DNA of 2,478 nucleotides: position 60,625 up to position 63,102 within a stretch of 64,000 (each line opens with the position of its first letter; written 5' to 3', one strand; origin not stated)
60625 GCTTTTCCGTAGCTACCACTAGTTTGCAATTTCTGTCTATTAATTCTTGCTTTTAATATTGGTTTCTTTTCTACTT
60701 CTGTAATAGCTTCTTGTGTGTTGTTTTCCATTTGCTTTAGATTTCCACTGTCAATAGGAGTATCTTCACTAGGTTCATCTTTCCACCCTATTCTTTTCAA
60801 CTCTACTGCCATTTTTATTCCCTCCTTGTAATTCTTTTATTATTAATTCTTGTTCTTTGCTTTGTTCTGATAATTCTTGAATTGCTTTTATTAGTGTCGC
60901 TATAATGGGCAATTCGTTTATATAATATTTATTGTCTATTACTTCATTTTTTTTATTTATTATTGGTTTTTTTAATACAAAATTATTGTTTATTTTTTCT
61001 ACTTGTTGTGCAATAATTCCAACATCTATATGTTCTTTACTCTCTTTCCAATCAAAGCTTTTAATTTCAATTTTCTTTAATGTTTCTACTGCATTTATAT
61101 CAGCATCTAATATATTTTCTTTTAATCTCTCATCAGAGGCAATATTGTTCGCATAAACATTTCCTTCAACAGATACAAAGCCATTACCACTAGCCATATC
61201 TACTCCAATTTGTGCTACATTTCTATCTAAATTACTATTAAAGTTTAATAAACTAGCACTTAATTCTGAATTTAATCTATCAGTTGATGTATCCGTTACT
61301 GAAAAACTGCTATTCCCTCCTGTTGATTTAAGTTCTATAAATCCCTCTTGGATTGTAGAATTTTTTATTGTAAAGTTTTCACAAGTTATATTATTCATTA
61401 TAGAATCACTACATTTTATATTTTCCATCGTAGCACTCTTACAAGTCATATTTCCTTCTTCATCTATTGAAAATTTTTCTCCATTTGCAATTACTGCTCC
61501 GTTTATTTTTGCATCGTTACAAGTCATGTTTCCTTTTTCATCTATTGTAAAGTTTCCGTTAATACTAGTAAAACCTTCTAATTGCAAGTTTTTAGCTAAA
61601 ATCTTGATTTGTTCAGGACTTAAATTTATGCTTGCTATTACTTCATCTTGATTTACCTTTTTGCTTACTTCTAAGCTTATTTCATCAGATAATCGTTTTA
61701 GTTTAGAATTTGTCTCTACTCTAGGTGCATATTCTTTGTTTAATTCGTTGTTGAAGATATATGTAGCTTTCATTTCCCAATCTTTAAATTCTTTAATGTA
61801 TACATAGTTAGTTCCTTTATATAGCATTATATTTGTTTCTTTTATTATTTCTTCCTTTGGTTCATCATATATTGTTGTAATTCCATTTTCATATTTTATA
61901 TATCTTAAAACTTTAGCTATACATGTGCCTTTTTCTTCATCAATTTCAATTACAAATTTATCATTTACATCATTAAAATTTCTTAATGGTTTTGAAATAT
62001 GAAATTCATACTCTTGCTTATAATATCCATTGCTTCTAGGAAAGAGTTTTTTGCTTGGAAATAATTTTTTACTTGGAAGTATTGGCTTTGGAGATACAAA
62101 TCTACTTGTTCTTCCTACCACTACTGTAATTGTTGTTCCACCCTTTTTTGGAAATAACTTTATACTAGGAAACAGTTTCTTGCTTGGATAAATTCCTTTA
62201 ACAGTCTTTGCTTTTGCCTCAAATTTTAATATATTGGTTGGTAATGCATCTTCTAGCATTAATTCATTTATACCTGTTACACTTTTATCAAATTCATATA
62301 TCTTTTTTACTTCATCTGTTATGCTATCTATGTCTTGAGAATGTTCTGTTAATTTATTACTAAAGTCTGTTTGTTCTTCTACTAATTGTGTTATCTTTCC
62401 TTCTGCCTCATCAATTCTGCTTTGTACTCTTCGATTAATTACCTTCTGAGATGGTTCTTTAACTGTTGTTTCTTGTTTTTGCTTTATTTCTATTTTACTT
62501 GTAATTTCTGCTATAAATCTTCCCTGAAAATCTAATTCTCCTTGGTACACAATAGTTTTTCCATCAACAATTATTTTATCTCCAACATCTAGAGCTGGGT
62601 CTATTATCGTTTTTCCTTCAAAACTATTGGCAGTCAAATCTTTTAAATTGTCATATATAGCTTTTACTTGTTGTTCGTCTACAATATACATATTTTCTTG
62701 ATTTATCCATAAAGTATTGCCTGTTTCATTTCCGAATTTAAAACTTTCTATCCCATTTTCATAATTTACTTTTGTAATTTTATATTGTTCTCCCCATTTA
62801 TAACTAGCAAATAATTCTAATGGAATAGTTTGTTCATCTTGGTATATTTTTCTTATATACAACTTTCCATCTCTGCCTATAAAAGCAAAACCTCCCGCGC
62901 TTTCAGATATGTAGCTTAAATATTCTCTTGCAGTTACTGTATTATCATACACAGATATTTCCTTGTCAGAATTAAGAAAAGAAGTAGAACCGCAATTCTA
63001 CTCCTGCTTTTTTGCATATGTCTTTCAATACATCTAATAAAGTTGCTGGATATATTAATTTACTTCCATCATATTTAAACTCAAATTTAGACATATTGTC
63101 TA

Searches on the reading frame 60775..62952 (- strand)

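Call 94: search_protein_families(library=pfam, proteins=[window:60775-62952:-], max_evalue=0.001)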
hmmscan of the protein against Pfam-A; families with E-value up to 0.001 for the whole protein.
window:60775-62952:- (725 aa): 1 family
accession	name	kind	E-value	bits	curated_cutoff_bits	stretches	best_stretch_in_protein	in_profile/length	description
PF13884.11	Peptidase_S74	-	1.3e-13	51.5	22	1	606-659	1-57/58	Chaperone of endosialidase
